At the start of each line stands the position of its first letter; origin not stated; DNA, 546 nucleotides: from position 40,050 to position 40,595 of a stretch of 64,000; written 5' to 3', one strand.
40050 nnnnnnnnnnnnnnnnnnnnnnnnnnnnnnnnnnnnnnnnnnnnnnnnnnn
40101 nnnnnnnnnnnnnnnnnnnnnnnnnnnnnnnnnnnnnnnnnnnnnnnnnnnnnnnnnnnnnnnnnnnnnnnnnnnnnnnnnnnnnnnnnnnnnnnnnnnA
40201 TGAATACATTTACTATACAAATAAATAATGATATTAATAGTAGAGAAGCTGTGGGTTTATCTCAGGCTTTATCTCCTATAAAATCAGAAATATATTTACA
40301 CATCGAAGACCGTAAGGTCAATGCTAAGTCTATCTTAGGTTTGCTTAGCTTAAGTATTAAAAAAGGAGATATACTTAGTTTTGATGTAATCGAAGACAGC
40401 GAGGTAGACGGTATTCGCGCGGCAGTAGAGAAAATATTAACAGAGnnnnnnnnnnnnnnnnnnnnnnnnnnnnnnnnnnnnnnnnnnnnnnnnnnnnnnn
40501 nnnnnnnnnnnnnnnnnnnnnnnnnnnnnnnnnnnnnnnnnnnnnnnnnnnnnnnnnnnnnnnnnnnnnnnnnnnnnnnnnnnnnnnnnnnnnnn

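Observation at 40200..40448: Crh-like HPr homologue (His15 replaced, Ser46 kept) as the first gene of the rightward operon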

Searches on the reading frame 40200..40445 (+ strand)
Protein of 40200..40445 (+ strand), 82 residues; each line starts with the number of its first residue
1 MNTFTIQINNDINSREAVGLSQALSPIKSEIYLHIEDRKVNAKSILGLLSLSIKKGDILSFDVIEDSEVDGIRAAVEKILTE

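Call 3: search_protein_families(library=pfam, proteins=[window:40200-40445:+], max_evalue=10)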
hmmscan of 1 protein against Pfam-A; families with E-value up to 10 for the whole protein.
window:40200-40445:+ (82 aa): 1 family
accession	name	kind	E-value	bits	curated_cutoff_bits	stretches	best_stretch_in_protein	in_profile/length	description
PF00381.24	PTS-HPr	-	3.6e-12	46.6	23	1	3-70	4-70/81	PTS HPr component phosphorylation site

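Call 4: search_protein_families(library=phrogs, proteins=[window:40200-40445:+], max_evalue=10)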
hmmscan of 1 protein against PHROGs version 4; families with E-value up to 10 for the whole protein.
window:40200-40445:+ (82 aa): 0 families

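Call 5: search_solved_structures(query=window:40200-40445:+, max_evalue=10, show_alignments=3)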
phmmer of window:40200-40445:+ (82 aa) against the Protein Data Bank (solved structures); distinct sequences matched with E-value up to 10: 31.
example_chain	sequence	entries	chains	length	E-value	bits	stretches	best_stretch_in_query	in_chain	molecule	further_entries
3le1_A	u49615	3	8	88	1.1e-09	41.8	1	4-79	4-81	Phosphotransferase system, HPr-related proteins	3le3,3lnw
3le5_A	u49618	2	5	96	1.4e-09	41.4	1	4-79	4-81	Phosphotransferase system, HPr-related proteins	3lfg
1rzr_T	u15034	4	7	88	1.8e-09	41.1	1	2-77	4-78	Phosphocarrier protein HPr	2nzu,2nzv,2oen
1fu0_A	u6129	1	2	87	6.5e-07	33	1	4-79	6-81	PHOSPHOCARRIER PROTEIN HPR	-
1ptf_A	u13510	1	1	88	6.8e-07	33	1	4-79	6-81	HISTIDINE-CONTAINING PHOSPHOCARRIER PROTEIN HPR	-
1qfr_A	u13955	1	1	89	7e-07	32.9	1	4-79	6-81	PHOSPHOCARRIER PROTEIN HPR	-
1qr5_A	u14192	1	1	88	1.8e-06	31.6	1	3-77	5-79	PHOSPHOCARRIER PROTEIN HPR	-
1y4y_A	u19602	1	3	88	2.2e-06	31.3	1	3-62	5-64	Phosphocarrier protein HPr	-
3oqm_S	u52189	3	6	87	3.5e-06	30.7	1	2-78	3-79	Phosphocarrier protein HPr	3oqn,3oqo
2fep_S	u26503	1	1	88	3.6e-06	30.7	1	2-78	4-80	Phosphocarrier protein HPr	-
1jem_A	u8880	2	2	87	4.9e-06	30.2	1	2-78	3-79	HISTIDINE CONTAINING PROTEIN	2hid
1ka5_A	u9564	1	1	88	5.2e-06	30.2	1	2-76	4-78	PHOSPHOCARRIER PROTEIN HPR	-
7ff5_A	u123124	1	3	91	5.3e-06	30.1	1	5-69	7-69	Phosphocarrier, HPr family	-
1kkl_H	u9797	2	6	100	5.5e-06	30.1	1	2-78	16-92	PHOSPHOCARRIER PROTEIN HPR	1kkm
2hpr_A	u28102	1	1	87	5.8e-06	30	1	2-77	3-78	HISTIDINE-CONTAINING PHOSPHOCARRIER PROTEIN HPR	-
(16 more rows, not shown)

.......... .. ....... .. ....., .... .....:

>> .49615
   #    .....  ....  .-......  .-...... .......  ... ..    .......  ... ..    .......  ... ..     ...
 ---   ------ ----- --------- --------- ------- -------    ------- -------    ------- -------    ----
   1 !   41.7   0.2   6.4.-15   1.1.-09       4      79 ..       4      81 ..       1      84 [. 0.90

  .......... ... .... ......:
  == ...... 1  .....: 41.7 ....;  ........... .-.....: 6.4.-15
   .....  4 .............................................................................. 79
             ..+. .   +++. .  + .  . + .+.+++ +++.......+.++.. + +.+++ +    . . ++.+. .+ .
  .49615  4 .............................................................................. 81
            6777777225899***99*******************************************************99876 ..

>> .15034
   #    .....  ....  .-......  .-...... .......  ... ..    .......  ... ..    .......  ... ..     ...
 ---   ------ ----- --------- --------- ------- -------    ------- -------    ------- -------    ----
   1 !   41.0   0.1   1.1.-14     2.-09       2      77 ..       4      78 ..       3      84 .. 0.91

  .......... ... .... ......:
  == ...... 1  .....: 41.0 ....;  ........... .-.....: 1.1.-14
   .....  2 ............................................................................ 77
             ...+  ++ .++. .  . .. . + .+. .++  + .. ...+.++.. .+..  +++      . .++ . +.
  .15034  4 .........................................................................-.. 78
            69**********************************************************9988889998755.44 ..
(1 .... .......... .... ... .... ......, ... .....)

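Call 7: search_dna_similar(query=window:40200-40445:+, collection=phages, mode=protein, max_rows=40, max_evalue=0.01)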
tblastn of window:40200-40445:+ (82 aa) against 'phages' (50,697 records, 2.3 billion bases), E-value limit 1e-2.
No match.

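Call 13: find_homologous_proteins(query=window:40200-40445:+, max_evalue=0.001)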
Query window:40200-40445:+ (82 aa): 5 proteins with E <= 0.001 among 6 candidates.
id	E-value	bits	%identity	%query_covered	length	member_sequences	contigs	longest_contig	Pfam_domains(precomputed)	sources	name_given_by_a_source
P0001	2.2e-41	156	96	100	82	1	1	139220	PF00381.25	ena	-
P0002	6.6e-41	155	95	100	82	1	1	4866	PF00381.25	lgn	-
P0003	4.7e-39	149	90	100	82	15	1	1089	PF00381.25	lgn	-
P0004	2.4e-29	118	77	100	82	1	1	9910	PF00381.25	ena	-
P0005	6.8e-23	98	61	100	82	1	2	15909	PF00381.25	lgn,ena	-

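Call 14: find_encoding_contigs(protein=P0001, flank=10000, max_places=3)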
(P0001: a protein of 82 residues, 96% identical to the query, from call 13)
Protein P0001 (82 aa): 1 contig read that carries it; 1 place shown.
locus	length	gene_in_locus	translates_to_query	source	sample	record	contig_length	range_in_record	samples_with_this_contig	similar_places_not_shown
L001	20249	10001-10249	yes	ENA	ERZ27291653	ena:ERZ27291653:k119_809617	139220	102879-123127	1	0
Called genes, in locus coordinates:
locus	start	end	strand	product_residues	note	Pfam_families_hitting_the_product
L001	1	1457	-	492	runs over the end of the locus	PF02518:HATPase_c, PF13589:HATPase_c_3, PF00204:DNA_gyraseB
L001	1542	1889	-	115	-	-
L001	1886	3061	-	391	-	PF07690:MFS_1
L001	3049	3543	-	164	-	PF13353:Fer4_12, PF04055:Radical_SAM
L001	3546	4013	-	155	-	PF13597:NRDD, PF01228:Gly_radical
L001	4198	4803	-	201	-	PF13392:HNH_3 (weak)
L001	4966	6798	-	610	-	PF03477:ATP-cone, PF13597:NRDD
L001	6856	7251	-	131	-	-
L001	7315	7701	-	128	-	-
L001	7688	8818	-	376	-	PF01068:DNA_ligase_A_M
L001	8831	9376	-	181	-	-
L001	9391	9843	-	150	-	PF00075:RNase_H, PF13456:RVT_3 (weak)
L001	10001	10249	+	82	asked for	PF00381:PTS-HPr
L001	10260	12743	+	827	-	PF13306:LRR_5, PF13855:LRR_8 (faint), PF13306:LRR_5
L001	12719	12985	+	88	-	-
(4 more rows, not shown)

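Call 15: find_encoding_contigs(protein=P0005, flank=10000, max_places=3)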
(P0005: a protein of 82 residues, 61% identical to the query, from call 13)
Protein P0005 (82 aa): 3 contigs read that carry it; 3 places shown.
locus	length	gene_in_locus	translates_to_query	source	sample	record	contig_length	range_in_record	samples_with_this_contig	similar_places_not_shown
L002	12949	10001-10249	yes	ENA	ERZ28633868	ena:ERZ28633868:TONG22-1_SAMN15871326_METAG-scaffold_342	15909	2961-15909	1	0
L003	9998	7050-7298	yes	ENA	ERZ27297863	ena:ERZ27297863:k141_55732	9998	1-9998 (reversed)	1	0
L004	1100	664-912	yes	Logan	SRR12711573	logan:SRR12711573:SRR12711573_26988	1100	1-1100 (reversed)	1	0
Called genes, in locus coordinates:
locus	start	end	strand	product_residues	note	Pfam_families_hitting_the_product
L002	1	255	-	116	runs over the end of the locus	-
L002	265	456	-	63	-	-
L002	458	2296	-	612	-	PF02518:HATPase_c, PF00204:DNA_gyraseB, PF01751:Toprim, PF00986:DNA_gyraseB_C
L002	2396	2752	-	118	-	-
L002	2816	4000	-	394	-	-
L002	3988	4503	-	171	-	PF13353:Fer4_12, PF04055:Radical_SAM (weak)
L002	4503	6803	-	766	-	PF03477:ATP-cone, PF13597:NRDD, PF01228:Gly_radical (weak)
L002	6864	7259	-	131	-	-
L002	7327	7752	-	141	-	-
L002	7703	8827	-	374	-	PF01068:DNA_ligase_A_M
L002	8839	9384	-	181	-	-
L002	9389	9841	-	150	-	PF00075:RNase_H, PF13456:RVT_3 (weak)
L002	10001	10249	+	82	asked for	PF00381:PTS-HPr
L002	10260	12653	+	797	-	PF13306:LRR_5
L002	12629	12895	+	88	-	-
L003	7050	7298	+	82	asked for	PF00381:PTS-HPr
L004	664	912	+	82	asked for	PF00381:PTS-HPr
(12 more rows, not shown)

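Call 16: find_encoding_contigs(protein=P0004, flank=10000, max_places=3)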
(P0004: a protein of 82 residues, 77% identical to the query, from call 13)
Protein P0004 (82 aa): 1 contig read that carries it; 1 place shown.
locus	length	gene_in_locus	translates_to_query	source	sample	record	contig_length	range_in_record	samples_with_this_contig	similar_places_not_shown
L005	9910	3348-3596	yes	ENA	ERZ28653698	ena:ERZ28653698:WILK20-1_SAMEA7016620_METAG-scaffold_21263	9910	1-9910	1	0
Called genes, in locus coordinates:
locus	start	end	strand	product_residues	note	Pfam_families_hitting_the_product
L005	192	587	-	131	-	-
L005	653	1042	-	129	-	-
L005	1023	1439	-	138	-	-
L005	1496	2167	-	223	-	-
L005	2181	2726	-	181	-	-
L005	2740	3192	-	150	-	PF00075:RNase_H, PF13456:RVT_3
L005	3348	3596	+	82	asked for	PF00381:PTS-HPr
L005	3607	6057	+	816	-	PF13306:LRR_5, PF13855:LRR_8 (faint), PF13306:LRR_5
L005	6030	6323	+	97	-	-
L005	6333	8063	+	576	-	-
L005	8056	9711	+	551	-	-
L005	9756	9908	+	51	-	?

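Call 19: find_related_loci(query=A1, collection=viral_contigs, flank=6000)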
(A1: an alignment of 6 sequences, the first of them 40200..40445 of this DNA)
Query A1 (82 aa) in viral_contigs; peptide patterns used: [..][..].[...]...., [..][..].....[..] (x = any residue, [..] = any of these).
92 stretches matched a pattern, but none encodes a relative of the query by tblastn (E <= 1e-3).

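Call 27: search_protein_representatives(alignment_id=A1)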
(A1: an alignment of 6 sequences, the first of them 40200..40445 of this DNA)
Query: 6 sequences, 82 profile positions. Proteins with E-value up to 0.001 (for the whole library): 465; up to 1e-10: 12; up to 1e-30: 2. The best 150 are listed.
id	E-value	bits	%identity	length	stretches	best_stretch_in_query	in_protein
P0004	2.9e-42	158.6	-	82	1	1-82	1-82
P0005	1.2e-40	153.5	-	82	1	1-82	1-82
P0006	2.2e-19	85.3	-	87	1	1-79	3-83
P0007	1.2e-15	73.3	-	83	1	1-80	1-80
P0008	7.1e-15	70.9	-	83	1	1-76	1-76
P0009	9.6e-14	67.3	-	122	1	4-68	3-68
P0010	3.1e-13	65.6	-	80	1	1-75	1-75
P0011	8.5e-12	61.0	-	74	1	7-80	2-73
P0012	1.0e-11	60.7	-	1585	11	9-26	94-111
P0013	5.0e-11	58.5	-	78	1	4-67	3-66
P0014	5.5e-11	58.4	-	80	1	4-75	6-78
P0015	6.7e-11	58.1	-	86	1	4-78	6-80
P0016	1.5e-10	57.0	-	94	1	6-80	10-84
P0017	1.8e-10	56.8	-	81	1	7-69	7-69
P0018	2.3e-10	56.4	-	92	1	4-75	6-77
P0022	2.0e-09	53.4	-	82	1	1-60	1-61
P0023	4.4e-09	52.3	-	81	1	1-75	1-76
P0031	3.1e-08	49.6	-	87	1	4-69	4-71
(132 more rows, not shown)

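Call 31: find_homologous_proteins(query=A2, max_evalue=0.00001)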
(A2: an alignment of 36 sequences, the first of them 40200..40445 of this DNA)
Query A2 (36 sequences) (82 aa, profile of the alignment): 3721 proteins with E <= 0.00001 among 8000 candidates; the best 120 are listed.
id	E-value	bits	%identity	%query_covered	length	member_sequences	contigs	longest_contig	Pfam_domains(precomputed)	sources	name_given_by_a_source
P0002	5.3e-27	111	95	100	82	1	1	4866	PF00381.25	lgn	-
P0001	6.7e-27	111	96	100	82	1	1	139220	PF00381.25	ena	-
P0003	2.8e-26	109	90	100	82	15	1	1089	PF00381.25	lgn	-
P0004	1.2e-25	107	77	100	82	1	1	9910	PF00381.25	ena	-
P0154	4.1e-25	105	44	96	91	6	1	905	PF00381.25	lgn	-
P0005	6.3e-25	104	61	100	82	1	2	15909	PF00381.25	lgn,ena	-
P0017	7.2e-25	104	47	71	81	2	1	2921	PF00381.25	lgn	-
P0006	2.6e-24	102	45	99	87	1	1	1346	PF00381.25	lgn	-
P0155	3.8e-24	102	40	100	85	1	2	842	PF00381.25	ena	-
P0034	7.8e-24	101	42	82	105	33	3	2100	PF00381.25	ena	-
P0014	9.2e-24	101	39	82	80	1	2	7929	PF00381.25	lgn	-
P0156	1.8e-23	100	55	67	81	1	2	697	PF00381.25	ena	-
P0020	2.0e-23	99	38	98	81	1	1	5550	PF00381.25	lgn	-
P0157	2.9e-23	99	44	98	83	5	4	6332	PF00381.25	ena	-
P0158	3.3e-23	99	43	95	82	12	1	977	PF00381.25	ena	-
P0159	3.7e-23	99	43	82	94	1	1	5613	PF00381.25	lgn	-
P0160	4.3e-23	98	47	72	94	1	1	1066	PF00381.25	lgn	-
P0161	4.6e-23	98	43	82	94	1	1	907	PF00381.25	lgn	-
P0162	4.7e-23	98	49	96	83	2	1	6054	PF00381.25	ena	-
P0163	5.3e-23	98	43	82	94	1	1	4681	PF00381.25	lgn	-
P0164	5.8e-23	98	49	72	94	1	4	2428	PF00381.25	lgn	-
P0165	7.2e-23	98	47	72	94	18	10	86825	PF00381.25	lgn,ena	-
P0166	7.9e-23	98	46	72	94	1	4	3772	PF00381.25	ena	-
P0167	8.2e-23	97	49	98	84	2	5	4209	PF00381.25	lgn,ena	-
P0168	8.4e-23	97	47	72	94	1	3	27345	PF00381.25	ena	-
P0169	1.0e-22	97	49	72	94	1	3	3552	PF00381.25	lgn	-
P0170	1.1e-22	97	43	82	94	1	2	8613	PF00381.25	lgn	-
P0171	1.1e-22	97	38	82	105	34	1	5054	PF00381.25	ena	-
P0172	1.3e-22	97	43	82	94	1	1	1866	PF00381.25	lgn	-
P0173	1.6e-22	97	43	80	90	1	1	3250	PF00381.25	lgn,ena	-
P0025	1.8e-22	96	31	94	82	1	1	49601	PF00381.25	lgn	-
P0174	3.0e-22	96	42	82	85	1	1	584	PF00381.25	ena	-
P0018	5.2e-22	95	42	78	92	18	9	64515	PF00381.25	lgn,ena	-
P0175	6.6e-22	95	46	72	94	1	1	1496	PF00381.25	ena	-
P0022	7.7e-22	94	47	70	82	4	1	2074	PF00381.25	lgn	-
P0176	8.3e-22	94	42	82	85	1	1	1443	PF00381.25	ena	-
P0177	1.1e-21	94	42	82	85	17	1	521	PF00381.25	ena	-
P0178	1.5e-21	93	40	83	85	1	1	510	PF00381.25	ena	-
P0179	1.5e-21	93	37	77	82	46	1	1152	PF00381.25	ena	-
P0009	1.9e-21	93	51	82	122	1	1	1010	PF00381.25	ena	-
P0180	2.2e-21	93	40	93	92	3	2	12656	PF00381.25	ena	-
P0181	2.2e-21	93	41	94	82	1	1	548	PF00381.25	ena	-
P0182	3.4e-21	92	42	82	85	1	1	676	PF00381.25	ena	-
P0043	5.4e-21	92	41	89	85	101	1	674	PF00381.25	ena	-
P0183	5.7e-21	92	39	82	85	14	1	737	PF00381.25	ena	-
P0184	6.6e-21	91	39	82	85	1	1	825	PF00381.25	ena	-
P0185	7.3e-21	91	34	96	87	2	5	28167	PF00381.25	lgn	-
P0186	1.1e-20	91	45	62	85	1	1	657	PF00381.25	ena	-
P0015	1.2e-20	91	47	85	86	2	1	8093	PF00381.25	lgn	-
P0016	2.6e-20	89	37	84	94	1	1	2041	PF00381.25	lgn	-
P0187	3.2e-20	89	39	89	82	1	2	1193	PF00381.25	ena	-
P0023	3.2e-20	89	43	89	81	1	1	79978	PF00381.25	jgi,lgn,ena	-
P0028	4.6e-20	89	39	77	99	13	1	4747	PF00381.25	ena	-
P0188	7.9e-20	88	44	66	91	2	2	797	PF00381.25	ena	-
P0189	1.4e-19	87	36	91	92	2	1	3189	PF00381.25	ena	-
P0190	1.5e-19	87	41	88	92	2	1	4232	PF00381.25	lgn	-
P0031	1.6e-19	87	39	83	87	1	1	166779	PF00381.25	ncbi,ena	-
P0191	1.9e-19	87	45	76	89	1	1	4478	PF00381.25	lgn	-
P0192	2.2e-19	86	37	91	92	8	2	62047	PF00381.25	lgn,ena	-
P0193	2.3e-19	86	34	87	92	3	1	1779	PF00381.25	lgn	-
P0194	3.8e-19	86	43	70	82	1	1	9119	PF00381.25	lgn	-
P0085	3.9e-19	86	42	59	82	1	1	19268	PF00381.25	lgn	-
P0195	4.7e-19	85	46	99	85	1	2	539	PF00381.25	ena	-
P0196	5.6e-19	85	38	93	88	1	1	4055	PF00381.25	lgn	-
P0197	5.7e-19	85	38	85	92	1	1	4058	PF00381.25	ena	-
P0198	6.5e-19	85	38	78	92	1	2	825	PF00381.25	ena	-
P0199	7.0e-19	85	41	94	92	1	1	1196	PF00381.25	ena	-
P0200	7.1e-19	85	45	65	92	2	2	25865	PF00381.25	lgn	-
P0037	8.0e-19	85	38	83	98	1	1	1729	PF00381.25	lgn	-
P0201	1.0e-18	84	36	78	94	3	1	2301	PF00381.25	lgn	-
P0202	1.5e-18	84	42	70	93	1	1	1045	PF00381.25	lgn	-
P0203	1.8e-18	84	49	65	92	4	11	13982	PF00381.25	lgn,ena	-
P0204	1.8e-18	84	35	67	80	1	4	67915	PF00381.25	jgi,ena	-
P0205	2.2e-18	83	43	68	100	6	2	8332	PF00381.25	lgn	-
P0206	2.2e-18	83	40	73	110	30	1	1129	PF00381.25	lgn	-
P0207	3.0e-18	83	34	93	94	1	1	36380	PF00381.25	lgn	-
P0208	3.0e-18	83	40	70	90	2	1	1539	PF00381.25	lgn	-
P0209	3.4e-18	83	35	67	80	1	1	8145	PF00381.25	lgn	-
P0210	3.7e-18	83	36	61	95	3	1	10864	PF00381.25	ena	-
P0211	4.0e-18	82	41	59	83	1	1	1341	PF00381.25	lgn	-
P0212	4.7e-18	82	36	93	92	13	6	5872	PF00381.25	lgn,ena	-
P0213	5.5e-18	82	43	68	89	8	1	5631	PF00381.25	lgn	-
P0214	5.8e-18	82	48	68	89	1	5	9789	PF00381.25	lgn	-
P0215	5.8e-18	82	36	63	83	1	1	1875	PF00381.25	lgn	-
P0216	6.1e-18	82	38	71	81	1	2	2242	PF00381.25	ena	-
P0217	6.8e-18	82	34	93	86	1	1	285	PF00381.25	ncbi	-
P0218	7.0e-18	82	39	72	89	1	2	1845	PF00381.25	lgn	-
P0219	7.2e-18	82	36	71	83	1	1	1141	PF00381.25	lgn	-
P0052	8.0e-18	81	38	71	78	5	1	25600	PF00381.25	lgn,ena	-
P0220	8.6e-18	81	51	57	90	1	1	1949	PF00381.25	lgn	-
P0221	8.7e-18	81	41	93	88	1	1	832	PF00381.25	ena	-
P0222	1.2e-17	81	42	61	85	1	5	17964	PF00381.25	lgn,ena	-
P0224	1.4e-17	81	34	71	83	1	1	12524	PF00381.25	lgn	-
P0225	2.1e-17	80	40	73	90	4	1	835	PF00381.25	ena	-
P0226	2.2e-17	80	46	68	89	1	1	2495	PF00381.25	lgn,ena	-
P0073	3.2e-17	80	45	67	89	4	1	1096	PF00381.25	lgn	-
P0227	4.5e-17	79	48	68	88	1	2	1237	PF00381.25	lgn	-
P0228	5.6e-17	79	39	83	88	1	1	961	PF00381.25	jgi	-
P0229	5.9e-17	79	40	61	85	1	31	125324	PF00381.25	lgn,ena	-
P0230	6.2e-17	79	37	84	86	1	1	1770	PF00381.25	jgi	jgi:phosphotransferase system HPr-like phosphotransfer protein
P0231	7.8e-17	78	32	93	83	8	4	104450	PF00381.25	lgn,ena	-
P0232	7.9e-17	78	51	57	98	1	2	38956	PF00381.25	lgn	-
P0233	9.0e-17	78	44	63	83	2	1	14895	PF00381.25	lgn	-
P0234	9.8e-17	78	40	70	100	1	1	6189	PF00381.25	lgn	-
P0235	1.0e-16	78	47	72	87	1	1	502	PF00381.25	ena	-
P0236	1.3e-16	78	38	91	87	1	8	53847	PF00381.25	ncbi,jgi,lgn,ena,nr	ncbi:MAG: HPr family phosphocarrier protein [Clostridia bacterium]|nr:HPr family phosphocarrier prot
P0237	1.4e-16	77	36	95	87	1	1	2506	PF00381.25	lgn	-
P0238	1.5e-16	77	37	84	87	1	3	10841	PF00381.25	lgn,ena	-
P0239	1.6e-16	77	49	55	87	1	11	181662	PF00381.25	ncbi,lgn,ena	-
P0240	1.8e-16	77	46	66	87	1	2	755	PF00381.25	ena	-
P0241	1.9e-16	77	43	73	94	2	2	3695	PF00381.25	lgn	-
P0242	1.9e-16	77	43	60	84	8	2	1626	PF00381.25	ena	-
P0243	1.9e-16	77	38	91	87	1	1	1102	PF00381.25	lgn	-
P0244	2.0e-16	77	42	70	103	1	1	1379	PF00381.25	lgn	-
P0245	2.0e-16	77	37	87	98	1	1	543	PF00381.25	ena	-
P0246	2.0e-16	77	37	91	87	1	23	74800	PF00381.25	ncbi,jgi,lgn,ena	-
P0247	2.0e-16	77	43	68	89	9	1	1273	PF00381.25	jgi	jgi:phosphotransferase system HPr-like phosphotransfer protein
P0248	2.1e-16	77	40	70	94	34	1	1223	PF00381.25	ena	-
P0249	2.1e-16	77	43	76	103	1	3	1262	PF00381.25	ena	-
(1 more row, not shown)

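Call 33: find_encoding_contigs(protein=P0165, flank=8000, max_places=2)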
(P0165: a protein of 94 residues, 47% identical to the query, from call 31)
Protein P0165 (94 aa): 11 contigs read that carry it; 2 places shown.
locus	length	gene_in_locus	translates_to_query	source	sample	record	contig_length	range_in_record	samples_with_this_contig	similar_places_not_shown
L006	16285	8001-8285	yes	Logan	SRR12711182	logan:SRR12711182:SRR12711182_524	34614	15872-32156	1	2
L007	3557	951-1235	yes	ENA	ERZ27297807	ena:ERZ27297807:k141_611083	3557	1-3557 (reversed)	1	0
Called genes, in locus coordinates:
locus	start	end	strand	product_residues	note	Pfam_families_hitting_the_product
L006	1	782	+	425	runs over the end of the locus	PF27290:YonD_N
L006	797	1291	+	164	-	-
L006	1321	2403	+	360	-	PF27364:YonB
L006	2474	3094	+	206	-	-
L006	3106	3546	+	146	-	-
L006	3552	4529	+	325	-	-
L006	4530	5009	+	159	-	PF27256:YomW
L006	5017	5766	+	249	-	-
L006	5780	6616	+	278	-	-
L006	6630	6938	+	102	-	-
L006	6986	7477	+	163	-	-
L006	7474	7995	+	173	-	-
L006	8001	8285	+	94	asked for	PF00381:PTS-HPr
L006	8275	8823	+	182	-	-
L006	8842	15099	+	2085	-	PF10145:PhageMin_Tail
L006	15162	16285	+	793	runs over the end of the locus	PF02839:CBM_5_12 (faint)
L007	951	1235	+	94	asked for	PF00381:PTS-HPr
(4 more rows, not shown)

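Call 34: find_encoding_contigs(protein=P0031, flank=8000, max_places=2)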
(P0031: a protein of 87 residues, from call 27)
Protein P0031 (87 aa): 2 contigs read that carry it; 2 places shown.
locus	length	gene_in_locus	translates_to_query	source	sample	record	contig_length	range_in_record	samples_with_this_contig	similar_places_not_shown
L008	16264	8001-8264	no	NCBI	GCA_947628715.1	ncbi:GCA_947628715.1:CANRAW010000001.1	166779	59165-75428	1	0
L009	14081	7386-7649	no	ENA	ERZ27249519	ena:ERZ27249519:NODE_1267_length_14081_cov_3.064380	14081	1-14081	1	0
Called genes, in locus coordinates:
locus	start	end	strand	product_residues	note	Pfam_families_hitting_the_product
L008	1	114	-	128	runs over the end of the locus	-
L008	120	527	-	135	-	-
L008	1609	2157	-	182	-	PF13730:HTH_36 (faint)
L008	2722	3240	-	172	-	-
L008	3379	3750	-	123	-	-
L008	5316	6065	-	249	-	PF02086:MethyltransfD12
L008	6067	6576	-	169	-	-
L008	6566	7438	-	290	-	-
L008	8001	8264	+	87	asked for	PF00381:PTS-HPr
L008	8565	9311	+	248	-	-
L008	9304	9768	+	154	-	-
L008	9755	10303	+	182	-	-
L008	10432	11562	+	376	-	-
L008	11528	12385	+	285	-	-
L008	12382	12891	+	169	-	PF01551:Peptidase_M23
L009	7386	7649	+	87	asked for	PF00381:PTS-HPr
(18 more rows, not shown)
